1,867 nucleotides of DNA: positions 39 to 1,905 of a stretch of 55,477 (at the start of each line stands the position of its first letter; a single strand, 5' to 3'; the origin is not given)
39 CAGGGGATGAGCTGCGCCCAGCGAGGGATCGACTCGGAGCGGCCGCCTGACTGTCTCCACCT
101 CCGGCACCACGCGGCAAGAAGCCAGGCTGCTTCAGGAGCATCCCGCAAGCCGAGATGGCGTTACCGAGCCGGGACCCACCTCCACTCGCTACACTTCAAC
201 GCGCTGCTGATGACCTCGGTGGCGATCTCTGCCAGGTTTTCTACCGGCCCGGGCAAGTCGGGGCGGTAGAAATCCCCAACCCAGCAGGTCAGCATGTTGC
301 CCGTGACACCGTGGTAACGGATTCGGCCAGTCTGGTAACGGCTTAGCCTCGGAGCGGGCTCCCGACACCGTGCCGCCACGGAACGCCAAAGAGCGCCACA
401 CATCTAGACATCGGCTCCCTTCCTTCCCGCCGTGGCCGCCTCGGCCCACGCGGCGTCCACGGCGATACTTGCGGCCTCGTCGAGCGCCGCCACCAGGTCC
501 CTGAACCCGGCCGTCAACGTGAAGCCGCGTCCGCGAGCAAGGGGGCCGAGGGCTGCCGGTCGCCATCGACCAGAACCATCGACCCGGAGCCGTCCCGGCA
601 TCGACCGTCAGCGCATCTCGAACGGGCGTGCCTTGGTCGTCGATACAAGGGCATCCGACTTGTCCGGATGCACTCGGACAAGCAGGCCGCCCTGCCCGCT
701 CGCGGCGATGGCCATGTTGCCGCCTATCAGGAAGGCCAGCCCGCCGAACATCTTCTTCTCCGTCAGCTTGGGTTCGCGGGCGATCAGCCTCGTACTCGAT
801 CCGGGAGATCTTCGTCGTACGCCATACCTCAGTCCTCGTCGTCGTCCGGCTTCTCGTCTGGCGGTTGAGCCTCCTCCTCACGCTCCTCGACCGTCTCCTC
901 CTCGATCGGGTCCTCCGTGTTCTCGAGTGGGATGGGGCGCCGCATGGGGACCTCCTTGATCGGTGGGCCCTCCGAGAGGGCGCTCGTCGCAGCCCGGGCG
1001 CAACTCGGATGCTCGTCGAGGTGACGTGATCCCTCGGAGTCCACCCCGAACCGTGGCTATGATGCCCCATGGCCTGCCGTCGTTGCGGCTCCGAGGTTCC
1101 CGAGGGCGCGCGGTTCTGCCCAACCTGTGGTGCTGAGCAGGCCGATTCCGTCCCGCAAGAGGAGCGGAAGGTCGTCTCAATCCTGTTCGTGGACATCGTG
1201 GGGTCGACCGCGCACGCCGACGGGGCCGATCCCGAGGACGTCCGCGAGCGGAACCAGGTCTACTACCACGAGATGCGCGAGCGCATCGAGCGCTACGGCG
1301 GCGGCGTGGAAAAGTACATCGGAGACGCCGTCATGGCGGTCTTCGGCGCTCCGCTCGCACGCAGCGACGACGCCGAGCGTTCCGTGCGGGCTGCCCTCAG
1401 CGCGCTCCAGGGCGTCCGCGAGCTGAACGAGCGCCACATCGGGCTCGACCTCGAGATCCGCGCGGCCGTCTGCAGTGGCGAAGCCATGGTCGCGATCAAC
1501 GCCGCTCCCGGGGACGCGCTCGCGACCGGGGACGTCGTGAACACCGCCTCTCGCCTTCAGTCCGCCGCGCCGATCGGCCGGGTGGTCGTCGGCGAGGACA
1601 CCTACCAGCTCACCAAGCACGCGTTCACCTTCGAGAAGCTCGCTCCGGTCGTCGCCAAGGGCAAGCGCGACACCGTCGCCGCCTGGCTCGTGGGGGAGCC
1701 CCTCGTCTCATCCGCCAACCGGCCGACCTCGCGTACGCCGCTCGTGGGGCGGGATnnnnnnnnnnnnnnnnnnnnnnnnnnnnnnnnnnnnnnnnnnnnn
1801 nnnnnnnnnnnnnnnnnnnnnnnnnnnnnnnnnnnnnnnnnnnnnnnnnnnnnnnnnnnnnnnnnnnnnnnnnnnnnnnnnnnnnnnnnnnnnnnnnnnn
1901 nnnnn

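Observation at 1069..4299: Intact zinc-ribbon / class III cyclase / STAND NTPase / TPR protein as sole functional cargo of the repeat-flanked segment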

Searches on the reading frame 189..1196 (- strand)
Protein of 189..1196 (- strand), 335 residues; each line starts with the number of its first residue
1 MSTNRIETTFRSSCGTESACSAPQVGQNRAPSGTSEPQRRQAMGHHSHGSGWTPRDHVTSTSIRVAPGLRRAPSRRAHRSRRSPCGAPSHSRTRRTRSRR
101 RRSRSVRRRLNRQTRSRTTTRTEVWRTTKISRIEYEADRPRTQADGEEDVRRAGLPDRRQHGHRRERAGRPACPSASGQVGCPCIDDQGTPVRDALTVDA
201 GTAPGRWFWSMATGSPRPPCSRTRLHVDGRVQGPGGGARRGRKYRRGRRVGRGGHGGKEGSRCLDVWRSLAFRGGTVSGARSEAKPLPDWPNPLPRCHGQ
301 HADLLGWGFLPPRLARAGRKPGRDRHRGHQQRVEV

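Call 61: search_protein_families(library=pfam, proteins=[window:189-1196:-], max_evalue=0.001)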
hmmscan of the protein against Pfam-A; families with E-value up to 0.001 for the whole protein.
window:189-1196:- (335 aa): 0 families

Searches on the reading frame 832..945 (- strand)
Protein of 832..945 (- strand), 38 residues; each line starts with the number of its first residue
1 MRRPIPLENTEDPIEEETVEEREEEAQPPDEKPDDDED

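Call 92: search_protein_families(library=pfam, proteins=[window:832-945:-], max_evalue=0.1)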
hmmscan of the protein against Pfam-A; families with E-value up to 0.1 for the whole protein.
seq(38 aa): 0 families

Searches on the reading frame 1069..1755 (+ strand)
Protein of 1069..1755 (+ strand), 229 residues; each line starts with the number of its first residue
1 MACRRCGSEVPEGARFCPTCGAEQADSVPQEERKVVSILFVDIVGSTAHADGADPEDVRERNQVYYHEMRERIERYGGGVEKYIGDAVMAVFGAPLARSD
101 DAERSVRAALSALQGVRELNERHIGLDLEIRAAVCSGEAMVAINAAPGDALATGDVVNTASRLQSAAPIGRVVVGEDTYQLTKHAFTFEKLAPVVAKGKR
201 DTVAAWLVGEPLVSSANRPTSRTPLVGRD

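Call 73: predict_structure(alignment_id=A4)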
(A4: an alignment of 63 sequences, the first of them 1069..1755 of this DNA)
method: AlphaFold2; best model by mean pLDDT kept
length: 229 residues; sequences in the alignment: 63
mean_pLDDT: 82.5   pTM: 0.76
mean pLDDT of the five models: 82.5, 80.8, 80.3, 80.1, 79.4
residues with pLDDT >= 90: 96; 70-90: 92; 50-70: 31; < 50: 10
segments of 3 or more residues with pLDDT < 50: 226-229
pLDDT, mean of each block of 10 residues (from residue 1): 83 82 69 90 67 62 85 89 79 75 94 92 84 94 78 91 94 96 94 87 95 65 46
secondary structure, 60 per line:
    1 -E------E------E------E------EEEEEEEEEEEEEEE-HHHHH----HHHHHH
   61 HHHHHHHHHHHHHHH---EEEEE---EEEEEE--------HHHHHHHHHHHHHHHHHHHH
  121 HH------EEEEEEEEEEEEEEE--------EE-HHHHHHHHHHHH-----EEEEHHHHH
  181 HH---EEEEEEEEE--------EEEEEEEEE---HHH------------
elements in order: E30-44 H46-50 H55-75 E79-83 E87-92 H101-122 E129-143 H155-166 E172-175 H176-182 E186-194 E203-211

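Call 76: fold_search(model_id=the predicted structure, library=pdb)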
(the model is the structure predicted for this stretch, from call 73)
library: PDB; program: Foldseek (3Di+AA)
matches with E <= 10: 809; with E <= 0.001: 193
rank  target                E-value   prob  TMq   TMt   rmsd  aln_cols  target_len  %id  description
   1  3r5g_B                3.5e-17  1.00  0.69  0.80   3.2       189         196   28  Crystal structure of the adenylyl cyclase CyaB from P. aeruginosa (released 2012-01-11)
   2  6fht_B                8.5e-17  1.00  0.70  0.23   2.8       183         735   28  Crystal structure of an artificial phytochrome regulated adenylate/guanylate cyclase in its dark adapted Pr form (released 2018-04-18)
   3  6fht_A                2.1e-16  1.00  0.67  0.22   3.4       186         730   28  Crystal structure of an artificial phytochrome regulated adenylate/guanylate cyclase in its dark adapted Pr form (released 2018-04-18)
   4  3r5g_A                2.3e-16  1.00  0.71  0.82   3.0       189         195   28  Crystal structure of the adenylyl cyclase CyaB from P. aeruginosa (released 2012-01-11)
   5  2w01_C                3.3e-16  1.00  0.67  0.76   3.3       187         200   27  Crystal structure of the guanylyl cyclase Cya2 (released 2008-09-30)
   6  2w01_A                4.0e-16  1.00  0.68  0.76   3.1       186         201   27  Crystal structure of the guanylyl cyclase Cya2 (released 2008-09-30)
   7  2w01_D                4.7e-16  1.00  0.68  0.78   3.2       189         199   27  Crystal structure of the guanylyl cyclase Cya2 (released 2008-09-30)
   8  1wc1_C                8.1e-16  1.00  0.67  0.79   3.4       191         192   28  Soluble adenylyl cyclase CyaC from S. platensis in complex with Rp- ATPalphaS (released 2004-12-20)
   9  1wc0_B                1.2e-15  1.00  0.65  0.75   3.9       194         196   28  Soluble adenylyl cyclase CyaC from S. platensis in complex with alpha, beta-methylene-ATP (released 2004-12-20)
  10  1wc3_B                1.2e-15  1.00  0.66  0.77   3.6       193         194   27  Soluble adenylyl cyclase CyaC from S. platensis in complex with alpha, beta-methylene-ATP and Strontium (released 2004-12-20)
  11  1wc1_B                1.7e-15  1.00  0.68  0.79   3.2       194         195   27  Soluble adenylyl cyclase CyaC from S. platensis in complex with Rp- ATPalphaS (released 2004-12-20)
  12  2w01_B                2.0e-15  1.00  0.70  0.80   4.4       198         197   26  Crystal structure of the guanylyl cyclase Cya2 (released 2008-09-30)
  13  1wc0_A                2.1e-15  1.00  0.66  0.75   3.6       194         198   27  Soluble adenylyl cyclase CyaC from S. platensis in complex with alpha, beta-methylene-ATP (released 2004-12-20)
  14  1wc1_A                2.6e-15  1.00  0.68  0.78   3.3       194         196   27  Soluble adenylyl cyclase CyaC from S. platensis in complex with Rp- ATPalphaS (released 2004-12-20)
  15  1wc4_B                3.2e-15  1.00  0.65  0.75   3.6       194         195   28  Soluble adenylyl cyclase CyaC from S. platensis in complex with alpha, beta-methylene-ATP and Europium (released 2004-12-20)
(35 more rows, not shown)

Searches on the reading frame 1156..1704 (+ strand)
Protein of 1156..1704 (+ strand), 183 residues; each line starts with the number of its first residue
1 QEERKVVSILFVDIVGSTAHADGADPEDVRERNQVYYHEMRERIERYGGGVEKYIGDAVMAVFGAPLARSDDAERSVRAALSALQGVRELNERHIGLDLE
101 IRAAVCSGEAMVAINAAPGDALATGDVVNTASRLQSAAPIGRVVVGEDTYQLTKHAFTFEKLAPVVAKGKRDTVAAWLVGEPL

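Call 42: search_solved_structures(query=window:1156-1704:+, max_evalue=1e-10, show_alignments=5)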
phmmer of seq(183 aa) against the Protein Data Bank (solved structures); distinct sequences matched with E-value up to 1e-10: 16.
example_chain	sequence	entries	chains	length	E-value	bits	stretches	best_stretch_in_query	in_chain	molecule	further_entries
2w01_A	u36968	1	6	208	5.8e-19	72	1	3-179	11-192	ADENYLATE CYCLASE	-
6fht_A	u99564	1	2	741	2e-18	70.3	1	3-179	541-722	Bacteriophytochrome,Adenylate cyclase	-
3r5g_A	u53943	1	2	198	1.1e-15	61.4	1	3-171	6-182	CyaB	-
5oyh_A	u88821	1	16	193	1.6e-15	60.8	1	3-179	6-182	Nucleotide cyclase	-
5o5k_A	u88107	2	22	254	1.8e-15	60.7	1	6-180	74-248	Adenylate cyclase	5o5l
6sir_A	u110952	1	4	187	3.4e-15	59.8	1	3-178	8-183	Nucleotide cyclase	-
6aoa_A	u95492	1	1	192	5.7e-15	59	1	3-181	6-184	Bacterio-rhodopsin/guanylyl cyclase 1 fusion protein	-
6ao9_A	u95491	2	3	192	1e-14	58.2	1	3-181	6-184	Bacterio-rhodopsin/guanylyl cyclase 1 fusion protein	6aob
1yk9_A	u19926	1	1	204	1.8e-13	54.2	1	7-180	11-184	Adenylate cyclase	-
4p2m_A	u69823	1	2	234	2.3e-13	53.8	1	7-180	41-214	Adenylate cyclase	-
7yz9_A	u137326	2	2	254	2.9e-13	53.5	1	7-180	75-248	Adenylate cyclase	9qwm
4p2x_A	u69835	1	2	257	3e-13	53.5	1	7-180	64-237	Adenylate cyclase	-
4p2f_A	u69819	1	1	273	3.2e-13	53.4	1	7-180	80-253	Adenylate cyclase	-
7yzi_A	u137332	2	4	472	5.4e-13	52.6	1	7-180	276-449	Adenylate cyclase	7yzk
1wc0_A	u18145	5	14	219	1.2e-12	51.5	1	3-145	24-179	ADENYLATE CYCLASE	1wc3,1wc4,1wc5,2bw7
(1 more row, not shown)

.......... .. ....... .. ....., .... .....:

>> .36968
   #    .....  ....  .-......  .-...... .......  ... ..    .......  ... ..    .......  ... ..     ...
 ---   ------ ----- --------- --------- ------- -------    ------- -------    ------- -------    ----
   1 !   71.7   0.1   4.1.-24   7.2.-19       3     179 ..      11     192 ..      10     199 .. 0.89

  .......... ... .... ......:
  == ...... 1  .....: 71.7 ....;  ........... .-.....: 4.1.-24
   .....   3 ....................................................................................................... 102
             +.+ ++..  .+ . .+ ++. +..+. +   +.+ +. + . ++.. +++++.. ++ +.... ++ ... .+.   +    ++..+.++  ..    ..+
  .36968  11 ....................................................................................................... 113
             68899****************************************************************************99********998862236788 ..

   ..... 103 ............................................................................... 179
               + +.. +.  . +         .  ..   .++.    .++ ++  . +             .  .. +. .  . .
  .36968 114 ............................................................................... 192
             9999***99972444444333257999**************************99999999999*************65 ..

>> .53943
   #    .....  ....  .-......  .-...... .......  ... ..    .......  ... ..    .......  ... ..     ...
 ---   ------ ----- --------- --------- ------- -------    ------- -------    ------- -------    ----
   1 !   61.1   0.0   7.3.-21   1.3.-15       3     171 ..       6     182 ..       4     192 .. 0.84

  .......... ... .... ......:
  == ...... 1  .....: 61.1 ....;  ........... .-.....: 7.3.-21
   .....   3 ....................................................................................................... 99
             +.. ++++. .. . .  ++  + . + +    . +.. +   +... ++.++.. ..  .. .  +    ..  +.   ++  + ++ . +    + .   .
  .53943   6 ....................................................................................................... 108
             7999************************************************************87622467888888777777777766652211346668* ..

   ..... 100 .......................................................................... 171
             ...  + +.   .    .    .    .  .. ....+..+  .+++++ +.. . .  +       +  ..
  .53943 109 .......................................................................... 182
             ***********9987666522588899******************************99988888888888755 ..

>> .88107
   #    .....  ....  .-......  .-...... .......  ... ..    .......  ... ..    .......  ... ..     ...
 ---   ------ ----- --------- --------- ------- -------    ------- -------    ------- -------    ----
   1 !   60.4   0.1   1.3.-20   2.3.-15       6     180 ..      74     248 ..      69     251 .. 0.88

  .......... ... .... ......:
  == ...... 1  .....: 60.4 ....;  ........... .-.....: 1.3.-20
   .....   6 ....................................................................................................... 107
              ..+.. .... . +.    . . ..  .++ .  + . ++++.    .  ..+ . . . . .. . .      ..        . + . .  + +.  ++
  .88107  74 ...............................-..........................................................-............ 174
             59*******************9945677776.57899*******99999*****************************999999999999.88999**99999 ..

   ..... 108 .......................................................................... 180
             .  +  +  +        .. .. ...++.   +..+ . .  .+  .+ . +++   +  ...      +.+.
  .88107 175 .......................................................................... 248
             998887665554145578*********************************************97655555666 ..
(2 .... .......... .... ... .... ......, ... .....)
